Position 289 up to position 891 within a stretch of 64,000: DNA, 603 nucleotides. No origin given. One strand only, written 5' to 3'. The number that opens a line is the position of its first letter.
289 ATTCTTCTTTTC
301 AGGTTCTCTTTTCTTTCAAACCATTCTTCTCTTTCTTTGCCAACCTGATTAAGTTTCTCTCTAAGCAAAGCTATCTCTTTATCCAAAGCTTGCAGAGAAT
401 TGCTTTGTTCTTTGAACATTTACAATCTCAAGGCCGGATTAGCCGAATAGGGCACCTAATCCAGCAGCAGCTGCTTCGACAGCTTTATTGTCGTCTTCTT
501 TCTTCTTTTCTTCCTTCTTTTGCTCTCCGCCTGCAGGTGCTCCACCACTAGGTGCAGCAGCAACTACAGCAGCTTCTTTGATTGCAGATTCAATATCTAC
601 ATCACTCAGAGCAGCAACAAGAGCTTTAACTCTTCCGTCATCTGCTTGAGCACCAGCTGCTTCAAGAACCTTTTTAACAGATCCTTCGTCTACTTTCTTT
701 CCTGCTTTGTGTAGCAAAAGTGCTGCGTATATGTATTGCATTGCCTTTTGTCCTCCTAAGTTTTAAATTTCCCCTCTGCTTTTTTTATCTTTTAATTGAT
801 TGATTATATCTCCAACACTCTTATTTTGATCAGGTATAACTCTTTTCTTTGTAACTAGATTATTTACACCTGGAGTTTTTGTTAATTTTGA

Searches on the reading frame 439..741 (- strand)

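Call 57: search_protein_families(library=pfam, proteins=[window:439-741:-], max_evalue=0.01)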
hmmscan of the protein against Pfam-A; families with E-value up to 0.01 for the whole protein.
window:439-741:- (100 aa): 1 family
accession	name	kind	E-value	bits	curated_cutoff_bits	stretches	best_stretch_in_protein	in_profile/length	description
PF00428.24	Ribosomal_60s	-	8.5e-11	42.7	28.1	1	17-99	2-88/88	60s Acidic ribosomal protein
